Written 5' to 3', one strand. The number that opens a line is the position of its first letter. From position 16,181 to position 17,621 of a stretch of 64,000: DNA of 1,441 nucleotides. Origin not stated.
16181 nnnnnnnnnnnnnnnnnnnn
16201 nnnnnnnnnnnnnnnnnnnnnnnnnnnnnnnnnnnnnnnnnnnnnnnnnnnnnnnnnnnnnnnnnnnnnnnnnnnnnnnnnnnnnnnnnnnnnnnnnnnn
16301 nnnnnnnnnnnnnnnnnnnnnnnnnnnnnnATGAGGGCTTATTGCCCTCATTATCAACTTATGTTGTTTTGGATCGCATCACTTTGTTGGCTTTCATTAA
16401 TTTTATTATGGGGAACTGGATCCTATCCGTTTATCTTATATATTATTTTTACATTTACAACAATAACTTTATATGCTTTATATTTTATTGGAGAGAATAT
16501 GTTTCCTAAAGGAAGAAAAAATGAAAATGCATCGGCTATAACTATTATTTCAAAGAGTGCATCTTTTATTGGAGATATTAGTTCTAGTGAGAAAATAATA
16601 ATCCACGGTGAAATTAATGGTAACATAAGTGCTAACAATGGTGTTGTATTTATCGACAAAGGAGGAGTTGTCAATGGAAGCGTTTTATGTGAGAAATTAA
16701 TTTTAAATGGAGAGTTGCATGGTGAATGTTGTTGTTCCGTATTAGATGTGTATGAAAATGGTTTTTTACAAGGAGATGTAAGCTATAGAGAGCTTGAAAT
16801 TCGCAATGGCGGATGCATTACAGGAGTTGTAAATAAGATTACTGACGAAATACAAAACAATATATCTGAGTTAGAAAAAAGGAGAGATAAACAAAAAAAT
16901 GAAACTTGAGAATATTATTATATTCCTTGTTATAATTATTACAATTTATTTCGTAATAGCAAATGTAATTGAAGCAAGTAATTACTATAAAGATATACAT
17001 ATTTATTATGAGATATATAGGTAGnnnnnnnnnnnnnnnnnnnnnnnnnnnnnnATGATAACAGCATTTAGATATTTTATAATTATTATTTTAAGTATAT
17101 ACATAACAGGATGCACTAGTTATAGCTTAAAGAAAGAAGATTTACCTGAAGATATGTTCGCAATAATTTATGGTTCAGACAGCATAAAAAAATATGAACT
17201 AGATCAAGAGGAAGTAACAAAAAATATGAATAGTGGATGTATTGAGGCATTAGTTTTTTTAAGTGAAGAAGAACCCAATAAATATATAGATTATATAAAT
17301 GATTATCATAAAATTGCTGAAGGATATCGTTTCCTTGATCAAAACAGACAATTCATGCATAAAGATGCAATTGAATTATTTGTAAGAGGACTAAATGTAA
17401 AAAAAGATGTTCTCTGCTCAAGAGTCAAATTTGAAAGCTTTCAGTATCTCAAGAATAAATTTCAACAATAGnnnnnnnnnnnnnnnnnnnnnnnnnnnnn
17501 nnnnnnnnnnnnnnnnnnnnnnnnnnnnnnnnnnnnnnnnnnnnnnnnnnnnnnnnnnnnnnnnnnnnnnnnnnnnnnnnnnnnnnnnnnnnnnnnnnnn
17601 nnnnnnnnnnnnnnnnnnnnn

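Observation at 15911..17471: Paralogous lipoprotein pair flanking a membrane-anchored bactofilin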

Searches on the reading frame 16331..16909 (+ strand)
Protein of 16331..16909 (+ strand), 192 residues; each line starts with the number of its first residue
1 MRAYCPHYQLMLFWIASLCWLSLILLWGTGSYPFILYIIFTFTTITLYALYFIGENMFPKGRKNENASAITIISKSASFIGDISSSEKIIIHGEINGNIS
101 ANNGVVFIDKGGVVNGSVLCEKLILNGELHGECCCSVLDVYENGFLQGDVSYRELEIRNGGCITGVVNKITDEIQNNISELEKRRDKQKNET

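Call 4: search_protein_families(library=pfam, proteins=[window:16331-16909:+], max_evalue=1)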
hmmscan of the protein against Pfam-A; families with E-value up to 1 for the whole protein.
window:16331-16909:+ (192 aa): 3 families
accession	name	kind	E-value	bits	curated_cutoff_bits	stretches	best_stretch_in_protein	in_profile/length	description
PF04519.19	Bactofilin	-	1.5e-19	70.4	27.9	1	71-167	1-97/98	Polymer-forming cytoskeletal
PF12344.14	UvrB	-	0.038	14.3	27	1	168-189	4-25/43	Ultra-violet resistance protein B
PF17547.7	DUF5462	-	0.2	11.4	25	1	70-110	4-43/157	Family of unknown function (DUF5462)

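Call 8: search_protein_families(library=ncbifam, proteins=[window:16331-16909:+], max_evalue=1)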
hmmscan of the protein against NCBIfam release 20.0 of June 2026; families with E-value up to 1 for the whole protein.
window:16331-16909:+ (192 aa): 0 families

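Call 16: search_protein_representatives(protein=window:16331-16909:+)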
Query: 192 residues. Proteins with E-value up to 0.001 (for the whole library): 2586; up to 1e-10: 85; up to 1e-30: 1. The best 150 are listed.
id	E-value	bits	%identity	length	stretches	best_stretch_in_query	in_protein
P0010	4.7e-62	225.7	61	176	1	11-186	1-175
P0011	2.8e-27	112.3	79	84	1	124-186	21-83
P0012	1.2e-24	103.6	75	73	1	57-128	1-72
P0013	3.4e-21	92.4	32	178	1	11-167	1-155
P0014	5.6e-19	85.2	33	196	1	16-190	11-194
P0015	1.3e-18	84.0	64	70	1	11-80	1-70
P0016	2.4e-18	83.1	38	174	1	61-167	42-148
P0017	1.5e-17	80.5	41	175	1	69-170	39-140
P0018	2.0e-17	80.1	35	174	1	66-183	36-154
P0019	9.3e-17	77.9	37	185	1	67-171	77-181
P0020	5.0e-16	75.6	32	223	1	67-170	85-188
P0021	1.7e-15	73.8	31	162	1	58-173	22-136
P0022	1.7e-15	73.8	32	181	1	66-180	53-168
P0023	1.8e-15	73.7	30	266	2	67-175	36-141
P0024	1.9e-15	73.7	38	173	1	69-172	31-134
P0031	1.2e-14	71.1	35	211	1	20-183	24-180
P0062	2.4e-12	63.5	30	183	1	15-175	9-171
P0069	8.7e-12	61.7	27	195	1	12-169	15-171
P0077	1.9e-11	60.6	35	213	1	8-181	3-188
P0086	6.2e-11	58.9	31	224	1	12-165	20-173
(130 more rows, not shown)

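Call 23: find_encoding_contigs(protein=P0013, flank=6000, max_places=4)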
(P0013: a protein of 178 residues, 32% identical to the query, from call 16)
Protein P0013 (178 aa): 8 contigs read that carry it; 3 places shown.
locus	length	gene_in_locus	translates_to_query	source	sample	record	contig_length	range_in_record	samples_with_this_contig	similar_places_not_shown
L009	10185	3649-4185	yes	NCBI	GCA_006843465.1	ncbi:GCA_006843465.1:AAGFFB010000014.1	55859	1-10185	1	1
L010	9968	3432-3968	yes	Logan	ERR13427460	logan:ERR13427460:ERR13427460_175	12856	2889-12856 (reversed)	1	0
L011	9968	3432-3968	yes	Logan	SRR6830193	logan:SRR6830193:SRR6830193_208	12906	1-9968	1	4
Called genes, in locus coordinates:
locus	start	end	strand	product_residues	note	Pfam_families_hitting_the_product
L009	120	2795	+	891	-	-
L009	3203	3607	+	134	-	PF27278:YuaE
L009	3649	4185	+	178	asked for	PF04519:Bactofilin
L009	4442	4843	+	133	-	PF27278:YuaE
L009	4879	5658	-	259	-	PF12833:HTH_18, PF00165:HTH_AraC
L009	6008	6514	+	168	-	PF02794:HlyC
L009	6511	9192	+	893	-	PF02382:RTX, PF00353:HemolysinCabind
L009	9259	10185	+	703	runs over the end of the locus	PF03412:Peptidase_C39, PF00664:ABC_membrane, PF00005:ABC_tran, PF02463:SMC_N (faint)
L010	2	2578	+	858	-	?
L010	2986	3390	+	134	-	PF27278:YuaE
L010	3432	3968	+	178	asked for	PF04519:Bactofilin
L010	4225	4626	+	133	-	PF27278:YuaE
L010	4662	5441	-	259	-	PF12833:HTH_18, PF00165:HTH_AraC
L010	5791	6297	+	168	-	PF02794:HlyC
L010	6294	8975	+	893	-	PF02382:RTX, PF00353:HemolysinCabind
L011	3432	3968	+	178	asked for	PF04519:Bactofilin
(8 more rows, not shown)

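Call 24: find_encoding_contigs(protein=P0014, flank=6000, max_places=4)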
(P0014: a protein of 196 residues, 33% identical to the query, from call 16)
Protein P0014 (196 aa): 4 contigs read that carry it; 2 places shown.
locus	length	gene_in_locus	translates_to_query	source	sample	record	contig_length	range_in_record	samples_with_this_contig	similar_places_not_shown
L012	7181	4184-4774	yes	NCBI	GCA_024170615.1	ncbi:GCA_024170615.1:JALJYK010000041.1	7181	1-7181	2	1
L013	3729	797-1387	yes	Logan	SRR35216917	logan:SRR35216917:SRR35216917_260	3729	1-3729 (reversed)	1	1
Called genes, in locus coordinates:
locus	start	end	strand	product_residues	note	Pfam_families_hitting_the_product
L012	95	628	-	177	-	-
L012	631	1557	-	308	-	PF03389:MobA_MobL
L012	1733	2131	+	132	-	-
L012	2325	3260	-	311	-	PF03090:Replicase, PF13384:HTH_23 (faint)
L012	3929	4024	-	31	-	-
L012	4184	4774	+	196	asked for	PF04519:Bactofilin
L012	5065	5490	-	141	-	PF01850:PIN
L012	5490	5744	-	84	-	PF02604:PhdYeFM_antitox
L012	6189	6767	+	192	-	PF00239:Resolvase, PF02796:HTH_7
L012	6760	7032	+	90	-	-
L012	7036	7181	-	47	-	?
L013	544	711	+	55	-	-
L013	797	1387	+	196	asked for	PF04519:Bactofilin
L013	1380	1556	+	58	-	-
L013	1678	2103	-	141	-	PF01850:PIN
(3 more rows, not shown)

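Call 26: search_protein_families(library=padloc, proteins=[window:16331-16909:+], max_evalue=0.1)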
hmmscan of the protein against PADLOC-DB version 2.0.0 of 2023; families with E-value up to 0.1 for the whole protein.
window:16331-16909:+ (192 aa): 0 families

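Call 31: list_cluster_members(proteins=[P0014, P0031, P0062, P0069, P0077, P0086, P0010, P0013])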
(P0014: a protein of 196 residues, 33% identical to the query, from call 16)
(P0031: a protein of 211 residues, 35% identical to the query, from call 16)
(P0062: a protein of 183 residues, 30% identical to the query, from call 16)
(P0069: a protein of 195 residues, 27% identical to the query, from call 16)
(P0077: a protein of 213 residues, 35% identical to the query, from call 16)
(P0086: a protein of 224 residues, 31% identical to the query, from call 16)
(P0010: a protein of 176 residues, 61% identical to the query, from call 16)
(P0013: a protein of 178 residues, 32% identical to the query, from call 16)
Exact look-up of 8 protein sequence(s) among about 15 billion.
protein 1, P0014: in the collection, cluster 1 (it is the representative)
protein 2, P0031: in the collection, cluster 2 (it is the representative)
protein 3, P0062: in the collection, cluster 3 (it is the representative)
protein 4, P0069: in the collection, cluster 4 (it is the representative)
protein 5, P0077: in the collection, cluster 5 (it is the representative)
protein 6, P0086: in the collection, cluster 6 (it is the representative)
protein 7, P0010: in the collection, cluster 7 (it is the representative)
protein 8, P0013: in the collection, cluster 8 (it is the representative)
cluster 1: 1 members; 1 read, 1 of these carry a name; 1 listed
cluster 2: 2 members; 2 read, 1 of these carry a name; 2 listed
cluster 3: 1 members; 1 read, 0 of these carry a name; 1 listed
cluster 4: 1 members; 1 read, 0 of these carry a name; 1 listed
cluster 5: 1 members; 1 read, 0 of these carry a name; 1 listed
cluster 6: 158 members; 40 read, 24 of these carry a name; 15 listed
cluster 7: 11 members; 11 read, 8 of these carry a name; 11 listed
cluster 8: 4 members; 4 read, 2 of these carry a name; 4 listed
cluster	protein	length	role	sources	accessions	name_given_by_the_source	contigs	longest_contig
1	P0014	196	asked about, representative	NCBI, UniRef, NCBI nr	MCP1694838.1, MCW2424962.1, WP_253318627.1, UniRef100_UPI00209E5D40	cytoskeletal protein CcmA (bactofilin family) [Citrobacter farmeri] | bactofilin family protein n=1 Tax=Citrobacter farmeri TaxID=67824 RepID=UPI00209E5D40 | polymer-forming cytoskeletal protein [Citrobacter farmeri]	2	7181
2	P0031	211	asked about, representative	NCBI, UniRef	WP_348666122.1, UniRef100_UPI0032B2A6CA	bactofilin family protein [Arsenophonus symbiont of Ornithomya chloropus] | bactofilin family protein n=1 Tax=Arsenophonus symbiont of Ornithomya chloropus ...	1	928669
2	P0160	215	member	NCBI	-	-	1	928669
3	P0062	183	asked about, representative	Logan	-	-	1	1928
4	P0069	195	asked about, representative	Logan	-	-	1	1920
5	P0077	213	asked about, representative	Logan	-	-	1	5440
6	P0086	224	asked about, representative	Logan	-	-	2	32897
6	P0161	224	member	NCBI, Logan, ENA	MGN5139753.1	bactofilin family protein [Aeromonas sp. 164P]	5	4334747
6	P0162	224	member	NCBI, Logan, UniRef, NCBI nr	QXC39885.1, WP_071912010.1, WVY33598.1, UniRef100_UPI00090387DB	polymer-forming cytoskeletal protein [Aeromonas jandaei] | bactofilin family protein n=1 Tax=Aeromonas TaxID=642 RepID=UPI00090387DB | polymer-forming cytoskeletal protein [Aeromonas sp. FDAARGOS 1410]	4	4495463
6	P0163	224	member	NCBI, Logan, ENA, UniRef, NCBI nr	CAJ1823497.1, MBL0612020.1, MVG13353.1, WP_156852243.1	bactofilin family protein [Aeromonas jandaei] | bactofilin family protein n=1 Tax=Aeromonas jandaei TaxID=650 RepID=UPI0012EC3231 | polymer-forming cytoskeletal protein [Aeromonas jandaei]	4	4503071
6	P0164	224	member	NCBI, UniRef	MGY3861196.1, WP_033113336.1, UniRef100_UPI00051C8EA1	bactofilin family protein [Aeromonas lacus] | polymer-forming cytoskeletal protein n=1 Tax=Aeromonas lacus TaxID=558884 ...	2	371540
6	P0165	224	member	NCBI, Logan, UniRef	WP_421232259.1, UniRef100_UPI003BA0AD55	bactofilin family protein [Aeromonas jandaei] | bactofilin family protein n=1 Tax=Aeromonas jandaei TaxID=650 RepID=UPI003BA0AD55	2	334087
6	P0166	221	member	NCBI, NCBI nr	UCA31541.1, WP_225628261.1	polymer-forming cytoskeletal protein [Aeromonas jandaei]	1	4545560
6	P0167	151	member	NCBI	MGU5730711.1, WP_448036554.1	bactofilin family protein [Aeromonas jandaei]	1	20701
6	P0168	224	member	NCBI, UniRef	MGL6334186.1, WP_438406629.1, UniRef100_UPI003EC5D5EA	bactofilin family protein [Aeromonas jandaei] | bactofilin family protein n=1 Tax=Aeromonas jandaei TaxID=650 RepID=UPI003EC5D5EA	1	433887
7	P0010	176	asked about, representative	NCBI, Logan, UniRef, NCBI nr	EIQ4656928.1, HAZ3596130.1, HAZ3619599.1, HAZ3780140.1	TPA: polymer-forming cytoskeletal protein [Escherichia coli] | bactofilin family protein n=1 Tax=Escherichia coli TaxID=562 RepID=UPI0007515E50 | polymer-forming cytoskeletal protein [Escherichia coli]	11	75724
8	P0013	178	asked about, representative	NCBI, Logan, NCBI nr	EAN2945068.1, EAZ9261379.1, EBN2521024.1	polymer-forming cytoskeletal protein [Salmonella enterica]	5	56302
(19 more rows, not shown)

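Call 32: find_encoding_contigs(protein=P0010, flank=8000, max_places=4)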
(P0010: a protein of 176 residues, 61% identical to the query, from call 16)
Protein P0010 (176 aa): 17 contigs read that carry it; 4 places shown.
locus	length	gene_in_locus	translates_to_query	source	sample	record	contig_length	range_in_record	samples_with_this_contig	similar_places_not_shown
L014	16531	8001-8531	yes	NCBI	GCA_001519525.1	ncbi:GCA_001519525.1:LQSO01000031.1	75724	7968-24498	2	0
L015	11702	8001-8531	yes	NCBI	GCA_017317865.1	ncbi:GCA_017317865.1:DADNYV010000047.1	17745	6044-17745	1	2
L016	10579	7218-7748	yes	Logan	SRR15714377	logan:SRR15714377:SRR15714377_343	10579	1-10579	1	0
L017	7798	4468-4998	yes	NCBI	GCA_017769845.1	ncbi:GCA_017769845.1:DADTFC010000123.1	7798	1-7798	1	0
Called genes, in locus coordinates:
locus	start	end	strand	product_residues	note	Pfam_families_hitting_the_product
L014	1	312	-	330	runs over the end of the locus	-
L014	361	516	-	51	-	-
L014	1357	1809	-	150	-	PF25087:GMPPB_C (weak), PF00132:Hexapep, PF25084:LbH_EIF2B (faint)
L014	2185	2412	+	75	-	-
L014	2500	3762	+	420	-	PF25917:BSH_RND (faint), PF00364:Biotin_lipoyl (faint), PF26002:Beta-barrel_AprE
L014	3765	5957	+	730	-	PF03412:Peptidase_C39, PF00664:ABC_membrane, PF02463:SMC_N (faint), PF00005:ABC_tran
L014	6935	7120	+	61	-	-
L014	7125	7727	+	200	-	-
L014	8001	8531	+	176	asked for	PF04519:Bactofilin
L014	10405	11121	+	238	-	-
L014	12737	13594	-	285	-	PF02387:IncFII_repA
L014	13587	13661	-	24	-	PF08048:RepA1_leader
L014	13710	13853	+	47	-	-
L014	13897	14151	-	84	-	PF10723:RepB-RCR_reg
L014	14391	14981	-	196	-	PF10881:DUF2726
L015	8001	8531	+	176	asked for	PF04519:Bactofilin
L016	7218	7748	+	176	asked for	PF04519:Bactofilin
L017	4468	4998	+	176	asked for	PF04519:Bactofilin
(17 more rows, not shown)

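Call 33: find_encoding_contigs(protein=P0162, flank=5000, max_places=2)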
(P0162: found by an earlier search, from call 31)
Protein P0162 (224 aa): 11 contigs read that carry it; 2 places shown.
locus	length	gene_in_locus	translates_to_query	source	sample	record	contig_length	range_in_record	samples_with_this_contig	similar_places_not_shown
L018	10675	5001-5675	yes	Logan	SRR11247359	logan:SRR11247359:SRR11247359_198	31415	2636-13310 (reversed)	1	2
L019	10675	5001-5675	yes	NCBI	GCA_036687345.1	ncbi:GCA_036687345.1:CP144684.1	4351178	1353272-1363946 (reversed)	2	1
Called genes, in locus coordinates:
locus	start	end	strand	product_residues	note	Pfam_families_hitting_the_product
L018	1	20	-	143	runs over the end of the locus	PF00583:Acetyltransf_1, PF13673:Acetyltransf_10, PF13508:Acetyltransf_7, PF08445:FR47 (weak)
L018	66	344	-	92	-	PF03992:ABM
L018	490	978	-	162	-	-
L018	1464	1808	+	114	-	PF05656:DUF805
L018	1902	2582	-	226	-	-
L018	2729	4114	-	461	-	PF26769:HAMP_PhoQ, PF02518:HATPase_c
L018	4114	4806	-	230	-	PF00072:Response_reg, PF00486:Trans_reg_C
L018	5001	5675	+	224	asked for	PF04519:Bactofilin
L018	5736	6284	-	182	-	PF01292:Ni_hydr_CYTB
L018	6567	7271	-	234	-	PF01980:TrmO_N, PF18389:TrmO_C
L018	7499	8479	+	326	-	PF01370:Epimerase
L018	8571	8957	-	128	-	PF04343:DUF488, PF22751:DUF488-N3a, PF22752:DUF488-N3i (weak)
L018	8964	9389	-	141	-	PF16358:RcsF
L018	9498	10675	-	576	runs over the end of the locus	PF00005:ABC_tran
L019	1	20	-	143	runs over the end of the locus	PF00583:Acetyltransf_1, PF13673:Acetyltransf_10, PF13508:Acetyltransf_7, PF08445:FR47 (weak)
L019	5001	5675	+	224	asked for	PF04519:Bactofilin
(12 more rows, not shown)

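Call 61: search_protein_families(library=phrogs, proteins=[window:16361-16909:+], max_evalue=0.1)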
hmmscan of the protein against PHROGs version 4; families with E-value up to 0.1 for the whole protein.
window:16361-16909:+ (182 aa): 0 families

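Call 87: search_solved_structures(query=window:16361-16909:+, max_evalue=0.01, show_alignments=1)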
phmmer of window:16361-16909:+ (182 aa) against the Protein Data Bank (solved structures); distinct sequences matched with E-value up to 0.01: 1.
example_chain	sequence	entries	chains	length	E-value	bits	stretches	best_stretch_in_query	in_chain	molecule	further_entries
2n3d_A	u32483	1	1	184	0.00089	22.6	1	60-155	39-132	Bactofilin A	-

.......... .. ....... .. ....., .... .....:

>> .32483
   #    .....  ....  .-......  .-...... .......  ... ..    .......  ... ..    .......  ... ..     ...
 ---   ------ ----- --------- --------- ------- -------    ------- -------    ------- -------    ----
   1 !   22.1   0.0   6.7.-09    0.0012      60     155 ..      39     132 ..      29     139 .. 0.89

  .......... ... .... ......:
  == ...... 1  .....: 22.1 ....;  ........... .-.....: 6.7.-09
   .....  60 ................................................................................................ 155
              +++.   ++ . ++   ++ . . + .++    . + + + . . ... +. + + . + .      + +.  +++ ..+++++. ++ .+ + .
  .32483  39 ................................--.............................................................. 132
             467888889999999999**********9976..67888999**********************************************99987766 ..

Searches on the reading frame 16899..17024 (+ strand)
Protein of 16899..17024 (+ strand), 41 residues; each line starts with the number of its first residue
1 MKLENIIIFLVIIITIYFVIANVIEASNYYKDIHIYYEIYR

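Call 61: search_protein_families(library=phrogs, proteins=[window:16899-17024:+], max_evalue=0.1)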
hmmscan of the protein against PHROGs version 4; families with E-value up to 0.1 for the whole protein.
window:16899-17024:+ (41 aa): 0 families

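Call 66: search_protein_families(library=pfam, proteins=[window:16899-17024:+], max_evalue=0.01)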
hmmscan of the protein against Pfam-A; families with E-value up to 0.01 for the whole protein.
window:16899-17024:+ (41 aa): 0 families

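Call 92: search_protein_families(library=ncbifam, proteins=[window:16899-17024:+], max_evalue=0.01)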
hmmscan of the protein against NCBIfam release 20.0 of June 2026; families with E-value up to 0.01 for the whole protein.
window:16899-17024:+ (41 aa): 1 family
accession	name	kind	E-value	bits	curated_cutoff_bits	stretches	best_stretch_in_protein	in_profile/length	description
TIGR01495.1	ETRAMP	paralog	0.0059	16.6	32.75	1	1-29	1-29/85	ETRAMP family protein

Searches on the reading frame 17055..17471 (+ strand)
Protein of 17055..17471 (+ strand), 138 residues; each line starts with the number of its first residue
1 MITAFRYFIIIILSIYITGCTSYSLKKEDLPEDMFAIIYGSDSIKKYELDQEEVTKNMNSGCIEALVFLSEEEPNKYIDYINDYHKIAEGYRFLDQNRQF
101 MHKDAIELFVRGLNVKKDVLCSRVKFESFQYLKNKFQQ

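Call 4: search_protein_families(library=pfam, proteins=[window:17055-17471:+], max_evalue=1)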
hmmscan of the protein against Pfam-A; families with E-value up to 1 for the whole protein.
window:17055-17471:+ (138 aa): 0 families

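Call 8: search_protein_families(library=ncbifam, proteins=[window:17055-17471:+], max_evalue=1)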
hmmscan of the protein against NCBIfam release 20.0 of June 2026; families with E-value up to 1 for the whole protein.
window:17055-17471:+ (138 aa): 0 families

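Call 26: search_protein_families(library=padloc, proteins=[window:17055-17471:+], max_evalue=0.1)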
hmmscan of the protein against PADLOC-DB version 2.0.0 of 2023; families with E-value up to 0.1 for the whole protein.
window:17055-17471:+ (138 aa): 0 families

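Call 61: search_protein_families(library=phrogs, proteins=[window:17055-17471:+], max_evalue=0.1)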
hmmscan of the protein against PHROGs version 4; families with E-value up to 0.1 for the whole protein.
window:17055-17471:+ (138 aa): 1 family
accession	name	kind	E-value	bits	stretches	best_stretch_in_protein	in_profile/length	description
phrog_1555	-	unknown function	0.025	15.8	1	78-111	43-76/98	-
